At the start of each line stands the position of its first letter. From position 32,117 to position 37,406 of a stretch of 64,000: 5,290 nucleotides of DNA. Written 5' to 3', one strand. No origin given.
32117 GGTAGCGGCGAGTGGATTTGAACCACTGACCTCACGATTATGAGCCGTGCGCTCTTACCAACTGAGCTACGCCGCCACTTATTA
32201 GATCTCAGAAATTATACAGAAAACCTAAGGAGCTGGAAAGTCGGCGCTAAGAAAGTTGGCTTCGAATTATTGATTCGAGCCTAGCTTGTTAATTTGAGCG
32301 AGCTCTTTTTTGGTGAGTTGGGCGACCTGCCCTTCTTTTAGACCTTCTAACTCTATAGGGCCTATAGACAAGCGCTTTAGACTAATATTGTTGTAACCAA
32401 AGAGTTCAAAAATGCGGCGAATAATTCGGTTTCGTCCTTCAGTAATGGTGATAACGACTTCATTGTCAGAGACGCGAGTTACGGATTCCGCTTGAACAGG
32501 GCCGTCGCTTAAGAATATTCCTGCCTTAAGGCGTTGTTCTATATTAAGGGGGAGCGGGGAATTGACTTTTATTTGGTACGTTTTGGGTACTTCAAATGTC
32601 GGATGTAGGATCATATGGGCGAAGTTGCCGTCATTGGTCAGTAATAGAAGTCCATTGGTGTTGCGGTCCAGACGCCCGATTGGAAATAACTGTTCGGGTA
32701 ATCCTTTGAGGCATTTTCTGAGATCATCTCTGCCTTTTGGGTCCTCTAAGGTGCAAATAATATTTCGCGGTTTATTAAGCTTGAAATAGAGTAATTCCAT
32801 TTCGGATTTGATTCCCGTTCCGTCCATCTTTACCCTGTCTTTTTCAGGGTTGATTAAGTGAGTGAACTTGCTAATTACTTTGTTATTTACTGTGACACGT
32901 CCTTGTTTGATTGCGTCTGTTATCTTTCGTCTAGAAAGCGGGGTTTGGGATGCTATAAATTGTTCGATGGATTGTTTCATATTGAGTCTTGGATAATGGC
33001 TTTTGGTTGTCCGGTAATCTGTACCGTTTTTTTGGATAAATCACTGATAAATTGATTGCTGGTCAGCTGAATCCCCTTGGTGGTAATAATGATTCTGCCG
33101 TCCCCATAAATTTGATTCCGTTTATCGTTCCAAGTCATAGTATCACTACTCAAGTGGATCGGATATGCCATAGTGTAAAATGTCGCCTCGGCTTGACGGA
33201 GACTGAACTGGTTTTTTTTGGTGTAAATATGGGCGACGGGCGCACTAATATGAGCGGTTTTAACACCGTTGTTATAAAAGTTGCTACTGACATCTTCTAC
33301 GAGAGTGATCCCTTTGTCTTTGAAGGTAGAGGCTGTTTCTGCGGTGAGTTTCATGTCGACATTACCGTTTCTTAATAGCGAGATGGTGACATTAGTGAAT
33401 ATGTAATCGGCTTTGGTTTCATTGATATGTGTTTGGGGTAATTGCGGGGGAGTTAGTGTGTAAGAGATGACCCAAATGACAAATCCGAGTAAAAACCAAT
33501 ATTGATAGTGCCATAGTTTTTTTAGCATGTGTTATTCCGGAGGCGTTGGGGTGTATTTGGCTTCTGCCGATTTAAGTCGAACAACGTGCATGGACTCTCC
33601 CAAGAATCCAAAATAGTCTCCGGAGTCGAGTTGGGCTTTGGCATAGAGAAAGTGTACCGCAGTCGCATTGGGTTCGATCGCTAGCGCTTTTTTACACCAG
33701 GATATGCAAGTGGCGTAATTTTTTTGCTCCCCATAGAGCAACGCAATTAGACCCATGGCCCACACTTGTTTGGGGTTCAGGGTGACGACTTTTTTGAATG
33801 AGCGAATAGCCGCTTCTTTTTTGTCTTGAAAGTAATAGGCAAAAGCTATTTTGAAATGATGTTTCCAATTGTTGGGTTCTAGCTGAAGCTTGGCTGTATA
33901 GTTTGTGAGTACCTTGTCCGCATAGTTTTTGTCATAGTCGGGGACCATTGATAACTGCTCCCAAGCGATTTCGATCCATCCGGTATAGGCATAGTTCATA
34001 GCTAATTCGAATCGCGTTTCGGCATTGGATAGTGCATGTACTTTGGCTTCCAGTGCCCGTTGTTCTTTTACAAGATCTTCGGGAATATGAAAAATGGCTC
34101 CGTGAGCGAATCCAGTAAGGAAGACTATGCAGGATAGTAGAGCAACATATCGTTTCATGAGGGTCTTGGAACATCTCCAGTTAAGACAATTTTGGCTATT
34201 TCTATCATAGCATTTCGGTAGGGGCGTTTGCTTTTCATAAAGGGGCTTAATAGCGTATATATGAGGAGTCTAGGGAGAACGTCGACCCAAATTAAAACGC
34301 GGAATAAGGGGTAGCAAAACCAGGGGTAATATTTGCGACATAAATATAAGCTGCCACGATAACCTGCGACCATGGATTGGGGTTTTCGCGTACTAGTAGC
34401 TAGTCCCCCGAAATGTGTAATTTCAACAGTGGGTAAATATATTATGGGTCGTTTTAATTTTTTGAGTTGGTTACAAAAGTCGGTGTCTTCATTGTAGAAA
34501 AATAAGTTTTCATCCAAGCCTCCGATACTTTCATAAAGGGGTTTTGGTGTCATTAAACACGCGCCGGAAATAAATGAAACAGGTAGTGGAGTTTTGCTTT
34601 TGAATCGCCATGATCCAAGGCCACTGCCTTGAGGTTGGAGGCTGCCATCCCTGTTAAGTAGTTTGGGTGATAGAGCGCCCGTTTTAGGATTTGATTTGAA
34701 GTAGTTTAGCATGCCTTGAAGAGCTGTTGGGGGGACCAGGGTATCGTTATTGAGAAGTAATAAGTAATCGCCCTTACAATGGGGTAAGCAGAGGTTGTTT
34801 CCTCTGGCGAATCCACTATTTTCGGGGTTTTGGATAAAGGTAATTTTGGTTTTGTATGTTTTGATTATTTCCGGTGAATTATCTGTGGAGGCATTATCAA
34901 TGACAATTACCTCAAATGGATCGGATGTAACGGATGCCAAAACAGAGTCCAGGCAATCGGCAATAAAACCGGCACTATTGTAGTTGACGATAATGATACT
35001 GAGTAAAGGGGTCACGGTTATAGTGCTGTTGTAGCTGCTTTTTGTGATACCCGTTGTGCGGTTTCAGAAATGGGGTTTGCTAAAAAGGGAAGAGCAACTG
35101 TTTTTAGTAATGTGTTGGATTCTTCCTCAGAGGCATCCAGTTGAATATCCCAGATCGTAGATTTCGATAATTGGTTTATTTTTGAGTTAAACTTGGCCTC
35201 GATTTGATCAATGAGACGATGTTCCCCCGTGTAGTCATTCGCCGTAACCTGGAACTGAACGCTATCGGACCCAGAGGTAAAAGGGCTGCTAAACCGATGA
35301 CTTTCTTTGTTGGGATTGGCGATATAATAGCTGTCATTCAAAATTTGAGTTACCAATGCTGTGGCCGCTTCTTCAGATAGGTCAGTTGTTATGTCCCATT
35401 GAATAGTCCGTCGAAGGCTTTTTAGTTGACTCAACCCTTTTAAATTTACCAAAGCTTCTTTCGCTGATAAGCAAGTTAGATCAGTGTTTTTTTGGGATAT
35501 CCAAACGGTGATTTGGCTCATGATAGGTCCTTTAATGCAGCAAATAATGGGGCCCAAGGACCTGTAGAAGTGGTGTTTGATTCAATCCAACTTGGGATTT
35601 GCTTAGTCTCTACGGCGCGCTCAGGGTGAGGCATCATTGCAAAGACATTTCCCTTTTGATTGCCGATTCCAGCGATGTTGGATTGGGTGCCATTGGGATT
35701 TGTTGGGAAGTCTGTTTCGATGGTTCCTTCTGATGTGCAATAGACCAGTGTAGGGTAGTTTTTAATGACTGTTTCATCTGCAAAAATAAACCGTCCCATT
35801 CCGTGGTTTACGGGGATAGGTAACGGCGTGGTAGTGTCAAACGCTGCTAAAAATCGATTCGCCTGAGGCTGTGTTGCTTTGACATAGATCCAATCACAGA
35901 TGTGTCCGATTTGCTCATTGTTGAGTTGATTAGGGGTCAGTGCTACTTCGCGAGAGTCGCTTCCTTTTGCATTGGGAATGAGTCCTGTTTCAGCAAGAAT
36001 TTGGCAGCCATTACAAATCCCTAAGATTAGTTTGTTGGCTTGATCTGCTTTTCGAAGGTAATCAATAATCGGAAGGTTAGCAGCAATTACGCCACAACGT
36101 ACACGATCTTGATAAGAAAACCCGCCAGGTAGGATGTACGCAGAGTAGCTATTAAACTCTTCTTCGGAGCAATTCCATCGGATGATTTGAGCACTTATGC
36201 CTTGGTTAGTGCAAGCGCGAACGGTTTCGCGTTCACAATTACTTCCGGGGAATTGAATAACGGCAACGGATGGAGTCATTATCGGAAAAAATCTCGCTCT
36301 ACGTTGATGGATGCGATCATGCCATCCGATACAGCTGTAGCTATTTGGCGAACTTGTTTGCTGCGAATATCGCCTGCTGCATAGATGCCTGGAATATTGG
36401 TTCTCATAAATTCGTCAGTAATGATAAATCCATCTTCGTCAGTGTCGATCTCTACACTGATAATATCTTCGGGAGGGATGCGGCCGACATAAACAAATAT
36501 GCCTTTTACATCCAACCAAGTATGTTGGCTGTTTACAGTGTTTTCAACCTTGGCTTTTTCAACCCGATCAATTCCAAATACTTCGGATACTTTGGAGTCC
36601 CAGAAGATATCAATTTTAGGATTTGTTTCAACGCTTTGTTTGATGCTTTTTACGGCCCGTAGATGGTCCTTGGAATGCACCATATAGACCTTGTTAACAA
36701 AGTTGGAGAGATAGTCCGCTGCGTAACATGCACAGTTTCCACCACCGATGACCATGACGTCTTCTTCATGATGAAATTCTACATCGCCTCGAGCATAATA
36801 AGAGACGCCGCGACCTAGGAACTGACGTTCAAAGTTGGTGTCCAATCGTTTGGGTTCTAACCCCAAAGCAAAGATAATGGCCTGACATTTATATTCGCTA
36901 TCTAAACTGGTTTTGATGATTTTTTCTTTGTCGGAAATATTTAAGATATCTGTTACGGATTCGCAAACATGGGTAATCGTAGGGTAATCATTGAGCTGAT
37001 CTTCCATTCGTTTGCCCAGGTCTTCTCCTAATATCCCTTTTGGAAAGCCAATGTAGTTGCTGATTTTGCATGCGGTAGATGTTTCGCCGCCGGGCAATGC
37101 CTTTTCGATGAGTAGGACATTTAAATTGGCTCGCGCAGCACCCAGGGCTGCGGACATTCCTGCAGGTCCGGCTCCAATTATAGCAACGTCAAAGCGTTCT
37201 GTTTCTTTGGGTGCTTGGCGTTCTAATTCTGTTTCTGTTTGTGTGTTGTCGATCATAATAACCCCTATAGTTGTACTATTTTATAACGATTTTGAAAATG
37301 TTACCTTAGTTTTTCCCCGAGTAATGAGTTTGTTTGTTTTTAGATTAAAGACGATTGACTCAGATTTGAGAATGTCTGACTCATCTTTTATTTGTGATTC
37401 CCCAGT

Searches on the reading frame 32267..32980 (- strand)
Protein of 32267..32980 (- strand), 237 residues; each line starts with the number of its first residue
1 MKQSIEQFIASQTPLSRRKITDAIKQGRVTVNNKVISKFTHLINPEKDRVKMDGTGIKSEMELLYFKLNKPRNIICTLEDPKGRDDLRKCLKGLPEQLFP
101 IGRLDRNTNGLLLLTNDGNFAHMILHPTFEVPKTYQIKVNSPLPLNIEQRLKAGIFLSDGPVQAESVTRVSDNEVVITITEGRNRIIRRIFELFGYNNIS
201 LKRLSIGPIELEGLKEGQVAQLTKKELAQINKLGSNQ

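Call 73: search_protein_families(library=pfam, proteins=[window:32267-32980:-], max_evalue=0.001)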
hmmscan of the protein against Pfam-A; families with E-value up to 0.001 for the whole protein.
window:32267-32980:- (237 aa): 2 families
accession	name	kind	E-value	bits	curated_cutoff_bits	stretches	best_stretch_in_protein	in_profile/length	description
PF00849.27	PseudoU_synth_2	-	5.6e-19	69.3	26.8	1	66-192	3-151/152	RNA pseudouridylate synthase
PF01479.30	S4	-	1.2e-05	25.4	22.8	1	8-37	6-36/48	S4 domain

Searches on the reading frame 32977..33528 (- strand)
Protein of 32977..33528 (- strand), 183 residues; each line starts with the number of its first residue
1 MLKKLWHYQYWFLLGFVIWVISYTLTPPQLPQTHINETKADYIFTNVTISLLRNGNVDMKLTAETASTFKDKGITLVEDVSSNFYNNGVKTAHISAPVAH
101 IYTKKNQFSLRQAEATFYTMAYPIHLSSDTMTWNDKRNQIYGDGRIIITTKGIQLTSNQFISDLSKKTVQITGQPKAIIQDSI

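Call 73: search_protein_families(library=pfam, proteins=[window:32977-33528:-], max_evalue=0.001)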
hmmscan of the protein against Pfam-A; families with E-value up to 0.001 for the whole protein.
window:32977-33528:- (183 aa): 1 family
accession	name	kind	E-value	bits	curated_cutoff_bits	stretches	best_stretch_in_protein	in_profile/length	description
PF06835.18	LptC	-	6.2e-11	42.7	21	1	14-177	5-172/175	Lipopolysaccharide-assembly, LptC-related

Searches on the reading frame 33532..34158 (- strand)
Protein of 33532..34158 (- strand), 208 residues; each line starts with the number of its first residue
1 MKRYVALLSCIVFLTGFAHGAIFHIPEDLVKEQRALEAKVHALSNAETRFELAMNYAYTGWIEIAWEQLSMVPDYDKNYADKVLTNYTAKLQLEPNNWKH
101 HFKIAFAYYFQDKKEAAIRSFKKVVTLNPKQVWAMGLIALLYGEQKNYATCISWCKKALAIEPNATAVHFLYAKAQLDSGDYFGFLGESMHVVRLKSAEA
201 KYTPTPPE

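Call 73: search_protein_families(library=pfam, proteins=[window:33532-34158:-], max_evalue=0.001)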
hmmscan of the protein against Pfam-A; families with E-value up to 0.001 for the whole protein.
window:33532-34158:- (208 aa): 12 families
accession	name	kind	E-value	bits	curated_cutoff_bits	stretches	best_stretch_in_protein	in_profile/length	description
PF13431.12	TPR_17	-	2.9e-10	40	24.4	0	121-152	2-33/34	Tetratricopeptide repeat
PF00515.34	TPR_1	-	3.5e-10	39.7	27.8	2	135-164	4-33/34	Tetratricopeptide repeat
PF07719.23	TPR_2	-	7.1e-09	35.6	27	0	101-130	4-33/34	Tetratricopeptide repeat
PF13181.12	TPR_8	-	2.5e-08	33.9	25.7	0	102-130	5-33/34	Tetratricopeptide repeat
PF14559.12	TPR_19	-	5.4e-07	30.3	25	0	145-182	4-41/68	Tetratricopeptide repeat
PF13414.12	TPR_11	-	3.6e-06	27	26.8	0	115-145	11-41/42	TPR repeat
PF23914.1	TPR_CcmH_CycH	-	8.1e-06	26.2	42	0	32-130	66-153/158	Cytochrome c-type biogenesis protein H TPR domain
PF14561.12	TPR_20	-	1.2e-05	26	25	0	32-81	7-57/90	Tetratricopeptide repeat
PF13428.12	TPR_14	-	0.0001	23.1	23.5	0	138-175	7-44/44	Tetratricopeptide repeat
PF13174.12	TPR_6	-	0.00046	21.1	26.3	0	102-130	4-32/33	Tetratricopeptide repeat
PF12895.13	ANAPC3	-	0.00052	20.7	27.2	0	137-182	28-72/82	Anaphase-promoting complex, cyclosome, subunit 3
PF13424.12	TPR_12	-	0.00052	20.6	30.1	0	134-187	5-59/77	Tetratricopeptide repeat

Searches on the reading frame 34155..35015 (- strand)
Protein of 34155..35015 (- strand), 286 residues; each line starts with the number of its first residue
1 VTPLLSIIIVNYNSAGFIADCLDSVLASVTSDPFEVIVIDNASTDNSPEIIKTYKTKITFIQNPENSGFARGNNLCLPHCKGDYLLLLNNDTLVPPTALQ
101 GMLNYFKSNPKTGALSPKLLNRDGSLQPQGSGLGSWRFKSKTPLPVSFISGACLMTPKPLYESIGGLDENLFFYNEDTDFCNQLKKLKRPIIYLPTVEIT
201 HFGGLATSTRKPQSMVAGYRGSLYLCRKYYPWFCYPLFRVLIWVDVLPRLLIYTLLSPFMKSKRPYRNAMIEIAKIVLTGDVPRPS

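Call 73: search_protein_families(library=pfam, proteins=[window:34155-35015:-], max_evalue=0.001)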
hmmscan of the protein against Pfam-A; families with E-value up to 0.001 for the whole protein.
window:34155-35015:- (286 aa): 4 families
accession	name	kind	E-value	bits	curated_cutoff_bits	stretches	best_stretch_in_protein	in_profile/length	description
PF00535.33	Glycos_transf_2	-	5e-30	105.1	23.3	1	6-115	1-112/168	Glycosyl transferase family 2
PF13641.12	Glyco_tranf_2_3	-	1.7e-15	58.1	27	1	5-202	3-212/230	Glycosyltransferase like family 2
PF10111.15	Glyco_tranf_2_2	-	4.9e-07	30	27.3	1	8-105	3-105/276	Glycosyltransferase like family 2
PF13632.12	Glyco_trans_2_3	-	7e-06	26.4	27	1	85-259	2-180/198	Glycosyl transferase family group 2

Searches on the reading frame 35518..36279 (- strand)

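Call 73: search_protein_families(library=pfam, proteins=[window:35518-36279:-], max_evalue=0.001)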
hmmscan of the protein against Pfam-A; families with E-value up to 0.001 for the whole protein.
window:35518-36279:- (253 aa): 4 families
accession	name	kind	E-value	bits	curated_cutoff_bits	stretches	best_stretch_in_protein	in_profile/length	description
PF13507.12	GATase_5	-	3.3e-50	171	27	1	3-248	2-255/260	CobB/CobQ-like glutamine amidotransferase domain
PF00117.34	GATase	-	7.7e-06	26.1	22.8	1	17-97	11-87/190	Glutamine amidotransferase class-I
PF01965.30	DJ-1_PfpI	-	4.1e-05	23.9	26.6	1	42-105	59-117/165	DJ-1/PfpI family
PF07685.20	GATase_3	-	0.00017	21.7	27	1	36-106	31-99/196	CobB/CobQ-like glutamine amidotransferase domain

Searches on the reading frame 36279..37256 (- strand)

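Call 73: search_protein_families(library=pfam, proteins=[window:36279-37256:-], max_evalue=0.001)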
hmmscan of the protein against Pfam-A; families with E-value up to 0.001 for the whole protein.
window:36279-37256:- (325 aa): 13 families
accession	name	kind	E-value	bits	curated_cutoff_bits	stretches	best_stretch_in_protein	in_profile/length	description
PF07992.20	Pyr_redox_2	-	1.4e-42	146.6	26.1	1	22-312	1-291/291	Pyridine nucleotide-disulphide oxidoreductase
PF13738.12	Pyr_redox_3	-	3.4e-20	72.9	30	2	98-295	101-305/305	Pyridine nucleotide-disulphide oxidoreductase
PF01134.28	GIDA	-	7.1e-13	48.8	22.1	1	23-53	1-31/391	Glucose inhibited division protein A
PF00070.33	Pyr_redox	-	7.4e-13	49.3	22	1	167-237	2-79/82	Pyridine nucleotide-disulphide oxidoreductase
PF00890.30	FAD_binding_2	-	4.4e-10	39.8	20.4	1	23-59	1-38/414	FAD binding domain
PF03486.20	HI0933_like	-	1.9e-09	37.7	50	1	23-53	2-32/244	HI0933-like protein Rossmann domain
PF12831.13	FAD_oxidored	-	4e-09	36.7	27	1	23-61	1-40/416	FAD dependent oxidoreductase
PF01266.30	DAO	-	1.2e-08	35.3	27.9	1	23-61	1-40/353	FAD dependent oxidoreductase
PF01946.23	Thi4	-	2.7e-08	33.8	26.2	1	21-68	17-66/235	Thi4 family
PF13450.12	NAD_binding_8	-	1.5e-07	32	21.9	1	26-61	1-37/68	NAD(P)-binding Rossmann-like domain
PF01262.27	AlaDh_PNT_C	-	5.2e-05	23.2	23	0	20-52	27-59/214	Alanine dehydrogenase/PNT, C-terminal domain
PF05834.18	Lycopene_cycl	-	6e-05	22.7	23.4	0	23-52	1-32/380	Lycopene cyclase protein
PF01494.25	FAD_binding_3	-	0.00028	20.7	22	0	22-53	2-33/349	FAD binding domain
